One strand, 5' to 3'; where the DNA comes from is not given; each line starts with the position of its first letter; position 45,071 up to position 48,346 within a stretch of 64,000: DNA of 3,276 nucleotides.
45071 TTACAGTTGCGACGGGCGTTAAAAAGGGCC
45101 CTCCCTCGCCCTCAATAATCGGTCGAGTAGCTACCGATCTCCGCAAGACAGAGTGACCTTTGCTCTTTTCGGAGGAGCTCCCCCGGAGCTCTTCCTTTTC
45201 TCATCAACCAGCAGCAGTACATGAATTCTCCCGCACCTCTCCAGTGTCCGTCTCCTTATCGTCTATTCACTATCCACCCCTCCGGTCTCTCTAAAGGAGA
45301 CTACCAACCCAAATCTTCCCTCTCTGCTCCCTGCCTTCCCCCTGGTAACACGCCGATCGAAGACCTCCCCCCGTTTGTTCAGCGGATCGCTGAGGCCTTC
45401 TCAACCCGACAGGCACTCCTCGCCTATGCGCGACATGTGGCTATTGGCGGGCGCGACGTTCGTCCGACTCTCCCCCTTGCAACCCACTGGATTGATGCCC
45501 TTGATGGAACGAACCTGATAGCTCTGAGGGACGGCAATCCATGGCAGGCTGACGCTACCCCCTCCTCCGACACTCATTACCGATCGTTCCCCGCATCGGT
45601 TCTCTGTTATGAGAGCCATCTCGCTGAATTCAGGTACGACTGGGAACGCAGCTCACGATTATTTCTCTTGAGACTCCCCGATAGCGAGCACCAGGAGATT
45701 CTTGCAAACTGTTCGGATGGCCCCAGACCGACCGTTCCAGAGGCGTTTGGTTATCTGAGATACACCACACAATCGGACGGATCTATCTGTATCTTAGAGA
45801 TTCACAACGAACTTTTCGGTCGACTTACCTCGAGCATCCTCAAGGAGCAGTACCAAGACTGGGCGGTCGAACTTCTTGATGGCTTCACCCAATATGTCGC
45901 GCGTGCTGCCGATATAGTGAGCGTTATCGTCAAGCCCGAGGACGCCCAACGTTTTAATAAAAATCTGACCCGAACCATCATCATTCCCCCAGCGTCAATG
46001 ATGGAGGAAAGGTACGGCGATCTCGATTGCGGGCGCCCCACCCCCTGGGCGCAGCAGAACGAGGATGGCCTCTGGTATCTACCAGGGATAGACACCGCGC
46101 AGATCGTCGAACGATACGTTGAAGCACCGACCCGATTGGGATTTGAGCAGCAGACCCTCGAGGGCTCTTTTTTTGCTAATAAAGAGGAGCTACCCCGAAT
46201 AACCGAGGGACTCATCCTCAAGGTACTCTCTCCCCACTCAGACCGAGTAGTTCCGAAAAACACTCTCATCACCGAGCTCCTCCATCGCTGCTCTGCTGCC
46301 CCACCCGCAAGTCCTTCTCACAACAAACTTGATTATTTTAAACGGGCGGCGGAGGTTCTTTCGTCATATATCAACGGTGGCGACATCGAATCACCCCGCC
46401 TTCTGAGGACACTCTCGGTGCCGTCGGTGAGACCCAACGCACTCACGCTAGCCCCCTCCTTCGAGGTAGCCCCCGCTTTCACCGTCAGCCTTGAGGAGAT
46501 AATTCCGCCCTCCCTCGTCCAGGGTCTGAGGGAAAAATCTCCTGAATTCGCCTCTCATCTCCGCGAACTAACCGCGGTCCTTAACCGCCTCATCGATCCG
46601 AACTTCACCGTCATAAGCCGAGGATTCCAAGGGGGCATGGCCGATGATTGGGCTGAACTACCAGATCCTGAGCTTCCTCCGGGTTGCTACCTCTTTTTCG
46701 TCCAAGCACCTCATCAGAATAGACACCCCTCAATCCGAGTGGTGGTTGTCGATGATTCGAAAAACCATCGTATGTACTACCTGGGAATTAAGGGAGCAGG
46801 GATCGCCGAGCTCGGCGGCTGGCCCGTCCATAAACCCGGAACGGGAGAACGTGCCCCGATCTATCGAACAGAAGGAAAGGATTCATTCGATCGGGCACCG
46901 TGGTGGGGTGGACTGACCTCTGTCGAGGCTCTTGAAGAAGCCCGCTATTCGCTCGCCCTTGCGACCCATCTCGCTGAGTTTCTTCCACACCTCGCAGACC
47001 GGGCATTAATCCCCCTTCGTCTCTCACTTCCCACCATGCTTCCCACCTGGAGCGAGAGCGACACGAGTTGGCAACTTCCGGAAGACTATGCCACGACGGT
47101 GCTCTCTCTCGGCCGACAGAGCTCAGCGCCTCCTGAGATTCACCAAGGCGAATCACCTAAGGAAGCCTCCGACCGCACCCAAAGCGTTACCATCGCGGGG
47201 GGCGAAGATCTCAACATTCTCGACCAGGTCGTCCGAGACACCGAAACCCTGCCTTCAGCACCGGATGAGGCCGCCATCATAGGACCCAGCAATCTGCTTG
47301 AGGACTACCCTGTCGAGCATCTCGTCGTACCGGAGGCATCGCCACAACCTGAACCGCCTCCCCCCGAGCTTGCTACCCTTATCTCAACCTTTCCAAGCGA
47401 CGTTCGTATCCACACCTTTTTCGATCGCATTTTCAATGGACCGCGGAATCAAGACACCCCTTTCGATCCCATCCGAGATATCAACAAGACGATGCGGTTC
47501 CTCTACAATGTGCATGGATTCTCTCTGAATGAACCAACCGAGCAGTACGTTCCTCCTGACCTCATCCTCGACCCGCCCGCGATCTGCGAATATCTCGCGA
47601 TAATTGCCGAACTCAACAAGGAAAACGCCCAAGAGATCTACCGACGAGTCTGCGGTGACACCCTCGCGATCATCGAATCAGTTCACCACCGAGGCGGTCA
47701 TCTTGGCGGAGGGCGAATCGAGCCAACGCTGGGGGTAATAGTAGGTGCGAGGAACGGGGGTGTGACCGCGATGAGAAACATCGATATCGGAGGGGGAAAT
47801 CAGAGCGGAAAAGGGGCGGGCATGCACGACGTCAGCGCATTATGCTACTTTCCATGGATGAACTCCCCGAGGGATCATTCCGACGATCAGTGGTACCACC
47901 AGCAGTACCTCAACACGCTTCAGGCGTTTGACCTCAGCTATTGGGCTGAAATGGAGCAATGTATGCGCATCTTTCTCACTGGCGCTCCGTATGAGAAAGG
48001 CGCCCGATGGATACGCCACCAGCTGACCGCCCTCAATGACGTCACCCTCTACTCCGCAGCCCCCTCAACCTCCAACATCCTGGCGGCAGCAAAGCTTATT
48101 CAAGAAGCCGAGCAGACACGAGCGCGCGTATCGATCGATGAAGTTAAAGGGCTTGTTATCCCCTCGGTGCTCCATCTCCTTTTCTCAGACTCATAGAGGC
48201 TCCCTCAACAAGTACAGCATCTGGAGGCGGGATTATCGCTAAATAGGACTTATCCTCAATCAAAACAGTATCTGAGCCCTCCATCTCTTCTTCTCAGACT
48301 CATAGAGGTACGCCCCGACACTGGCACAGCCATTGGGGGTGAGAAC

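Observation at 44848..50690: Recombination-scarred locus: a 991-aa orphan gene, three copies of its terminal ~45 bp, an IS200-like transposase gene, and a deleted paralogous 3' fragment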

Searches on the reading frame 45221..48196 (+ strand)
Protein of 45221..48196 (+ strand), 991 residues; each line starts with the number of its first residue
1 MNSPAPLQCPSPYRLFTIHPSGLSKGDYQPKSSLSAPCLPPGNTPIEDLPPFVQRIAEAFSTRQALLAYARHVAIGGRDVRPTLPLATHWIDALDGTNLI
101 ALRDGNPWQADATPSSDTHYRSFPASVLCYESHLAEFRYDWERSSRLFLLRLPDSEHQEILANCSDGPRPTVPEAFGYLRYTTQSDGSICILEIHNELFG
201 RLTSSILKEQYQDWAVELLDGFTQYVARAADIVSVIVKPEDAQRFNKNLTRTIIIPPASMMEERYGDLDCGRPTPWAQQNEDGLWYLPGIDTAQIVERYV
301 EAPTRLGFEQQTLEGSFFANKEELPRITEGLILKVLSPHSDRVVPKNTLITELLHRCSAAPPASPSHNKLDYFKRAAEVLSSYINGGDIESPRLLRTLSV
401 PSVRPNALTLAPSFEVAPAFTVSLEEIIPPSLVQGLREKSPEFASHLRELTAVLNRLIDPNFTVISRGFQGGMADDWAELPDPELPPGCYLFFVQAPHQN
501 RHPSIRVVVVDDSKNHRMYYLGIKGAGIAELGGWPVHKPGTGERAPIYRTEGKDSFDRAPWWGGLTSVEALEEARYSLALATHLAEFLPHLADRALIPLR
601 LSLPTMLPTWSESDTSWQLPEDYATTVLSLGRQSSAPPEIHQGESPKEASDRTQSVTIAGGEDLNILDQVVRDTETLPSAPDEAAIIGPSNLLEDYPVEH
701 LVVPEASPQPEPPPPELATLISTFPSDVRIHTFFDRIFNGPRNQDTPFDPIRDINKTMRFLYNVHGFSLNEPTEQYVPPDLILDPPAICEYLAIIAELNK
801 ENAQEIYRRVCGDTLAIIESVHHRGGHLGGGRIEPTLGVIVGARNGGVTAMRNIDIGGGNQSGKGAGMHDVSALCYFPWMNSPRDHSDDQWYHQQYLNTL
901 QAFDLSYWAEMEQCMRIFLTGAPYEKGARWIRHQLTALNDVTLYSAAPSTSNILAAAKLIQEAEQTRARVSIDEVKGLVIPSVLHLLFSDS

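Call 3: search_protein_families(library=pfam, proteins=[window:45221-48196:+], max_evalue=0.1)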
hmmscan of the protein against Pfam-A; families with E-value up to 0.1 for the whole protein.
window:45221-48196:+ (991 aa): 0 families

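Call 8: find_homologous_proteins(query=window:45221-48196:+)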
Query window:45221-48196:+ (991 aa): 2 proteins with E <= 0.001 among 8000 candidates.
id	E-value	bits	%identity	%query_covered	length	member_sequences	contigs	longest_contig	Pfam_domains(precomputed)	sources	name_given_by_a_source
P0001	0.0e+0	2309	100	100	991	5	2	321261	-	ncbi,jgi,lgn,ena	jgi:hypothetical protein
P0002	0.0e+0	1551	72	64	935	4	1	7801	-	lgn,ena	-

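Call 9: list_cluster_members(proteins=[P0001, P0002])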
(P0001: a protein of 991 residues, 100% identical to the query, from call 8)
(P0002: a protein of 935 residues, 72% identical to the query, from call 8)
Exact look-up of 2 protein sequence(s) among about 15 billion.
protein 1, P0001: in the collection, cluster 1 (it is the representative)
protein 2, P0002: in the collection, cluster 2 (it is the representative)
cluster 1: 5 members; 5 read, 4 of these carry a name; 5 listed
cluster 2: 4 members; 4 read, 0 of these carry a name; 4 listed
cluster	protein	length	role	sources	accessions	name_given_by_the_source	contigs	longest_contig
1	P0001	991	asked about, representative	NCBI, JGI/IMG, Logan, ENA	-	hypothetical protein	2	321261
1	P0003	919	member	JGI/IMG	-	hypothetical protein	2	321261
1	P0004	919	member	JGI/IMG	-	hypothetical protein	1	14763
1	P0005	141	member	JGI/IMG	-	hypothetical protein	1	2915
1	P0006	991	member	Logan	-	-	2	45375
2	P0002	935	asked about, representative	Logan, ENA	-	-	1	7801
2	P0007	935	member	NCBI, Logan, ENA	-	-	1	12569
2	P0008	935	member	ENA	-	-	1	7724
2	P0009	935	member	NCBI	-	-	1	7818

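Call 10: find_encoding_contigs(protein=P0002, flank=10000)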
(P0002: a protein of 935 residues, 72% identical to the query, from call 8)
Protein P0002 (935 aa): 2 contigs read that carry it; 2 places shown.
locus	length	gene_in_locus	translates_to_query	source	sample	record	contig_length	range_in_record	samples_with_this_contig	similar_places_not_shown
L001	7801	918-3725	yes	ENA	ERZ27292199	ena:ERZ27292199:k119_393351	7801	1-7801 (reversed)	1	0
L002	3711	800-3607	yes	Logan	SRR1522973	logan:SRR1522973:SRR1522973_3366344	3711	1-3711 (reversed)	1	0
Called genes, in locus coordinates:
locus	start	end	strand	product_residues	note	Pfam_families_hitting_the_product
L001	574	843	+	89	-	-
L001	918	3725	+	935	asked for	-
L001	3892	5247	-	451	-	PF00226:DnaJ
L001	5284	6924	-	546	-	PF02878:PGM_PMM_I, PF02879:PGM_PMM_II, PF02880:PGM_PMM_III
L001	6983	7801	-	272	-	?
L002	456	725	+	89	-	-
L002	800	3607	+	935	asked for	-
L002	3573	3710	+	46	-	?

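Call 16: find_encoding_contigs(protein=P0006, flank=10000)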
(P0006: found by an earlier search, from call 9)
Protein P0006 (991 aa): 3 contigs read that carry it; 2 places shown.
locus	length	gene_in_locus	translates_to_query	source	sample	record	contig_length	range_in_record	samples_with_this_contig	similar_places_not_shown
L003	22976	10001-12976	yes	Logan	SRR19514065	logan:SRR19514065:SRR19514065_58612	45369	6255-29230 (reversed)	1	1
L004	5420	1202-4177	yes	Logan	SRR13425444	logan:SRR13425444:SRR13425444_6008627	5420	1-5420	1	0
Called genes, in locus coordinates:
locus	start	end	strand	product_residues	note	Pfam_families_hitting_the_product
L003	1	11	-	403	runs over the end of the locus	PF03441:FAD_binding_7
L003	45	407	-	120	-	PF13564:DoxX_2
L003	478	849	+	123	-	PF13564:DoxX_2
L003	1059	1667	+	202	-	PF07152:YaeQ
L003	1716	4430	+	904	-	PF00133:tRNA-synt_1, PF09334:tRNA-synt_1g (weak), PF13603:tRNA-synt_1_2 (weak), PF00133:tRNA-synt_1, PF09334:tRNA-synt_1g (weak), PF08264:Anticodon_1, PF10458:Val_tRNA-synt_C (faint)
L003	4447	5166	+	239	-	-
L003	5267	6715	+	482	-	PF00425:Chorismate_bind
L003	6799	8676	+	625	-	PF02776:TPP_enzyme_N, PF02775:TPP_enzyme_C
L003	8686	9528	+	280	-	PF12146:Hydrolase_4, PF00561:Abhydrolase_1, PF00975:Thioesterase (weak), PF12697:Abhydrolase_6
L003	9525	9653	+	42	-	-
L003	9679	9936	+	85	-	-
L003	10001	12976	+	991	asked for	-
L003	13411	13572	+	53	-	-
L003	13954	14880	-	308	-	-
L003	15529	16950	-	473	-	PF00226:DnaJ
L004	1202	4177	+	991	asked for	-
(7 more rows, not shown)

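Call 17: find_encoding_contigs(protein=P0007, flank=10000)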
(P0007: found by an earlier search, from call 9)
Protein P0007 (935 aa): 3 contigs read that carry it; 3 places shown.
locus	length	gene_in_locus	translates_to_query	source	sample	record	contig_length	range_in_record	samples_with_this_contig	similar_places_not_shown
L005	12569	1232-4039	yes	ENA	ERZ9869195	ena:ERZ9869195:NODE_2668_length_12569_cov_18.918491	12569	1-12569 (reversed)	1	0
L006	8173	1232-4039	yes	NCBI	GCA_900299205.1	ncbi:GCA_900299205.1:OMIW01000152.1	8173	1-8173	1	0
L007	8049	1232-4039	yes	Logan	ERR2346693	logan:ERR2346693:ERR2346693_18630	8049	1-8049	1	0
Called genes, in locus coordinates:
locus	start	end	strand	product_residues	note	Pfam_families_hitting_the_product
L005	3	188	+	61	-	?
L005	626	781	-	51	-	-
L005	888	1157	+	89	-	-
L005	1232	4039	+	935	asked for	-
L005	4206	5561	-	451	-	PF00226:DnaJ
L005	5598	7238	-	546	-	PF02878:PGM_PMM_I, PF02879:PGM_PMM_II, PF02880:PGM_PMM_III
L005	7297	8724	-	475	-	PF00875:DNA_photolyase, PF03441:FAD_binding_7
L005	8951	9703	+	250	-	-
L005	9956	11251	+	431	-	PF03738:GSP_synth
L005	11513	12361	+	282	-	-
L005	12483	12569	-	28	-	?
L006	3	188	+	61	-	?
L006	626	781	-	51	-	-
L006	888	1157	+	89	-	-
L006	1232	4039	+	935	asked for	-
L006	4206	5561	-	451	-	PF00226:DnaJ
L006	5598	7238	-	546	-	PF02878:PGM_PMM_I, PF02879:PGM_PMM_II, PF02880:PGM_PMM_III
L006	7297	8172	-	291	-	?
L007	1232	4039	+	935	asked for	-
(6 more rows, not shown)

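Call 20: search_protein_families(library=ncbifam, proteins=[window:45221-48196:+], max_evalue=0.1)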
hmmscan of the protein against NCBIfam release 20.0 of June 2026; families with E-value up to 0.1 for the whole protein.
window:45221-48196:+ (991 aa): 0 families

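Call 48: search_protein_representatives(alignment_id=A2)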
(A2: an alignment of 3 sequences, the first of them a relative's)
Query: 3 sequences, 935 profile positions. Proteins with E-value up to 0.001 (for the whole library): 54; up to 1e-10: 38; up to 1e-30: 13. The best 54 are listed.
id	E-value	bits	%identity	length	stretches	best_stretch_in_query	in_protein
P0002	0.0e+00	2175.0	-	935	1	1-935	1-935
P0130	1.9e-163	562.0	-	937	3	395-897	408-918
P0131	2.8e-106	372.8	-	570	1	393-903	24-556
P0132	2.4e-51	191.0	-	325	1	601-898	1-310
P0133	1.8e-45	171.6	-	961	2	408-894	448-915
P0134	2.2e-45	171.3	-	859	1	138-860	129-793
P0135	2.6e-43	164.4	-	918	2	451-880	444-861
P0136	1.0e-37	145.9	-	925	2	455-879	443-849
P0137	1.1e-36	142.4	-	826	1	458-883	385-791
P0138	2.1e-35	138.3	-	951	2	437-873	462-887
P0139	2.9e-34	134.5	-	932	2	448-876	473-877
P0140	1.1e-32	129.2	-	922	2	434-889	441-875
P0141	5.9e-31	123.5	-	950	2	435-867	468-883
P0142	1.6e-30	122.1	-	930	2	454-866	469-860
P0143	5.9e-29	116.9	-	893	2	415-888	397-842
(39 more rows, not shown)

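Call 50: search_solved_structures(query=A3, max_evalue=10, show_alignments=2)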
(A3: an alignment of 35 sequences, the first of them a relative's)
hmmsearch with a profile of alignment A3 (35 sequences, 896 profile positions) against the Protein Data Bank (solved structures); distinct sequences matched with E-value up to 10: 7.
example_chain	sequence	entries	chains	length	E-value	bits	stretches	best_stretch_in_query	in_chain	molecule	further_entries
1iwp_G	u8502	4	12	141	0.27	12.6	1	43-111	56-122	Glycerol Dehydratase Gamma subunit | glycerol dehydrase gamma subunit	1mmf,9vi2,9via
9vig_D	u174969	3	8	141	0.32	12.4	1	43-111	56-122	Glycerol dehydrase gamma subunit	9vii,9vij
8vem_A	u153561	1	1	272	0.81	11.1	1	667-730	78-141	Poly(ethylene terephthalate) hydrolase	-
8ve9_A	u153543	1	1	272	0.81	11.1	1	667-730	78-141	Poly(ethylene terephthalate) hydrolase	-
5yrt_C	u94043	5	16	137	0.97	10.8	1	27-110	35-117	Diol dehydrase gamma subunit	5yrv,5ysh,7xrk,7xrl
5xfy_A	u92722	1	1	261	1.7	10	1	667-730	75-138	Poly(ethylene terephthalate) hydrolase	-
9m8i_A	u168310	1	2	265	1.8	9.9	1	667-730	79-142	Poly(ethylene terephthalate) hydrolase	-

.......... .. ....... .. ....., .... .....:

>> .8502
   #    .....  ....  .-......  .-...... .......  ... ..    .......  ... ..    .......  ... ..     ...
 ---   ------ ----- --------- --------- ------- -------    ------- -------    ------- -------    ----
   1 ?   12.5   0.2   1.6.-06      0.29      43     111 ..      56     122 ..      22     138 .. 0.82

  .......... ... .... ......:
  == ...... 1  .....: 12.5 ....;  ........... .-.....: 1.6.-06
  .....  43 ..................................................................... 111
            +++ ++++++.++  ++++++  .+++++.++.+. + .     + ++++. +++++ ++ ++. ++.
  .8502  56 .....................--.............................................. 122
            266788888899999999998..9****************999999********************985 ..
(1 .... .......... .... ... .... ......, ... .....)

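Call 51: search_protein_families(library=pfam, alignment_id=A3, max_evalue=0.01)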
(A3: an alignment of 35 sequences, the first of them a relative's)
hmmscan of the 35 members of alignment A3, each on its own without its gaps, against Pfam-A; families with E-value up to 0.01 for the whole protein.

A. member 1, P0001 (991 aa): 0 families

B. families by the number of members that match (of 35 scanned): 0 families

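Call 54: search_protein_families(library=padloc, proteins=[window:45221-48196:+], max_evalue=0.01)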
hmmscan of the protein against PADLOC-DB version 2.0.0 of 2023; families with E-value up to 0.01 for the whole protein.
window:45221-48196:+ (991 aa): 0 families

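Call 57: find_homologous_proteins(query=A3, max_evalue=0.00001)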
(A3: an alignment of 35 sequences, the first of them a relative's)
Query A3 (35 sequences) (991 aa, profile of the alignment): 2 proteins with E <= 0.00001 among 8000 candidates.
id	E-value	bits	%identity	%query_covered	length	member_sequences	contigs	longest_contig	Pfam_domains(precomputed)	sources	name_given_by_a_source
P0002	7.2e-239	814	72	64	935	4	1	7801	-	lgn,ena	-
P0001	2.0e-230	786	100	100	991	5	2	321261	-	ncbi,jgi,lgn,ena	jgi:hypothetical protein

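Call 58: find_encoding_contigs(protein=P0130, flank=6000, max_places=3)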
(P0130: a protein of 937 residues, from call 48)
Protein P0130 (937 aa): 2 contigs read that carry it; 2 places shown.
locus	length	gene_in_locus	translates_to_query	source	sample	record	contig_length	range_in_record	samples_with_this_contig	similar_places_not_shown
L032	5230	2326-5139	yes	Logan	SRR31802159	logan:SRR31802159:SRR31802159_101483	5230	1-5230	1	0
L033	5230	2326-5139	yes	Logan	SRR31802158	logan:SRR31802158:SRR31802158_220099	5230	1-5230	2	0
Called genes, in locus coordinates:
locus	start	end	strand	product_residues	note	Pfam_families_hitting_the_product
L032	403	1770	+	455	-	PF13173:AAA_14, PF13635:DUF4143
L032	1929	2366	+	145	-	-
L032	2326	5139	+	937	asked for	-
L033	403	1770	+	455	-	PF13173:AAA_14, PF13635:DUF4143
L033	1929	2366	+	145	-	-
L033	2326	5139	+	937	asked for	-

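Call 60: find_encoding_contigs(protein=P0134, flank=6000, max_places=3)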
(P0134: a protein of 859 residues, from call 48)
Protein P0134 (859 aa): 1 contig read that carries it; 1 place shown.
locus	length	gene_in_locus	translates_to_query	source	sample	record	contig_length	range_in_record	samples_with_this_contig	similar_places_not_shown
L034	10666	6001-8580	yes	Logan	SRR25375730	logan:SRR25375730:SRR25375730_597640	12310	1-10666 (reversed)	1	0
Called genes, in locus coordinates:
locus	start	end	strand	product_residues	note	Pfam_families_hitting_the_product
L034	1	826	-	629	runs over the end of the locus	PF00270:DEAD, PF00271:Helicase_C, PF16124:RecQ_Zn_bind, PF09382:RQC, PF00570:HRDC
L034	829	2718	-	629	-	PF00702:Hydrolase (weak), PF12710:HAD (weak), PF00389:2-Hacid_dh, PF02826:2-Hacid_dh_C, PF22629:ACT_AHAS_ss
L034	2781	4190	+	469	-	PF01565:FAD_binding_4, PF02913:FAD-oxidase_C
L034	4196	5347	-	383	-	PF01156:IU_nuc_hydro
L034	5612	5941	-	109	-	-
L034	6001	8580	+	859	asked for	-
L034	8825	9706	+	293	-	-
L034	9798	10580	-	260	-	PF08032:SpoU_sub_bind, PF00588:SpoU_methylase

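Call 61: find_encoding_contigs(protein=P0133, flank=6000, max_places=3)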
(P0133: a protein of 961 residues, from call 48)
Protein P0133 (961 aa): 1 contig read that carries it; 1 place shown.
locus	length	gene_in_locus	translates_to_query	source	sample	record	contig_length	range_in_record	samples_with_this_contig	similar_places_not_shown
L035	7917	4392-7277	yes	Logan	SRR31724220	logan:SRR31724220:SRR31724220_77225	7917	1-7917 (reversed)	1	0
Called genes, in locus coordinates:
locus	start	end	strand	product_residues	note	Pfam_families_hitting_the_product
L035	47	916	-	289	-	-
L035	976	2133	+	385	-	PF03747:ADP_ribosyl_GH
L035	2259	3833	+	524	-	-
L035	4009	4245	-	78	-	-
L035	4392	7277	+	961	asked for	-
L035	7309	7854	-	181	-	PF00578:AhpC-TSA, PF08534:Redoxin, PF00085:Thioredoxin (weak), PF13905:Thioredoxin_8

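Call 68: predict_structure(alignment_id=A3)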
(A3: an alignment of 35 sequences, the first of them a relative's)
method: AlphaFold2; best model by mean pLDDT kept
length: 991 residues; sequences in the alignment: 35
mean_pLDDT: 72.6   pTM: 0.62
mean pLDDT of the five models: 72.6, 72.2, 71.3, 70.8, 68.6
residues with pLDDT >= 90: 307; 70-90: 305; 50-70: 165; < 50: 214
segments of 3 or more residues with pLDDT < 50: 1-11, 16-44, 81-94, 99-106, 269-275, 282-285, 341-370, 380-396, 633-710, 883-886
pLDDT, mean of each block of 10 residues (from residue 1): 29 47 33 29 52 55 60 58 43 46 51 64 82 66 81 83 70 85 86 89 90 93 81 58 73 90 65 50 54 88 91 71 73 78 45 43 42 52 41 46 76 91 71 75 81 85 92 90 89 91 92 88 95 84 89 63 91 91 90 90 92 87 86 45 37 28 30 32 31 33 38 79 93 93 74 95 93 90 93 97 94 95 93 80 91 82 73 87 53 85 95 95 92 90 92 87 72 66 73 36
secondary structure, 60 per line:
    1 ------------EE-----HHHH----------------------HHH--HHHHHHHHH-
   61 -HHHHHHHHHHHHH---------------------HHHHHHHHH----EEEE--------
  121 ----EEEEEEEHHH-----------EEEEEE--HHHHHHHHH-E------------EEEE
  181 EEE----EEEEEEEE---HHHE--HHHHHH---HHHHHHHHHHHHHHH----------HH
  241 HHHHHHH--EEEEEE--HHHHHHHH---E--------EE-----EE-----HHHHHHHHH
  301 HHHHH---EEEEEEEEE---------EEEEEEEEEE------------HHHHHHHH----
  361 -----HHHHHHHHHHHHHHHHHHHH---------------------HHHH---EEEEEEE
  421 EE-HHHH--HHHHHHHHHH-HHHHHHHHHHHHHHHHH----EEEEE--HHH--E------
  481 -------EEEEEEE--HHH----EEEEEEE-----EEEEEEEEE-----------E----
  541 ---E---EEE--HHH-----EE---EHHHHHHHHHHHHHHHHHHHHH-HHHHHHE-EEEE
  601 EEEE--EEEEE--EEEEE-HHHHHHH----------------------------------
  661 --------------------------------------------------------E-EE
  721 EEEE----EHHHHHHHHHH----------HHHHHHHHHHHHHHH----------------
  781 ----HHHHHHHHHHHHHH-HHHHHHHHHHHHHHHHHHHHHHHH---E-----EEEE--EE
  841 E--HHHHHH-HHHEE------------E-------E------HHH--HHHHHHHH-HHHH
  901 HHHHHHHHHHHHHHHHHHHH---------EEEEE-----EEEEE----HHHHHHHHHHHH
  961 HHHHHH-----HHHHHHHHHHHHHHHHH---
elements in order (helices of 4 or more, strands of 3 or more residues): H20-23 H51-59 H62-74 H96-104 E109-112 E125-131 E146-151 H154-162 E177-183 E188-195 H205-210 H214-228 H239-247 E250-255 H258-265 H292-305 E309-317 E327-336 H349-356 H366-385 H407-410 E414-422 H424-427 H430-439 H441-457 E462-466 E488-494 E504-510 E516-524 E548-550 H567-587 H589-594 E597-604 E607-611 E614-618 H620-626 E719-724 H730-739 H750-764 H785-798 H800-823 E833-836 E839-841 H844-849 H888-895 H897-920 E930-934 E940-944 H949-966 H972-988
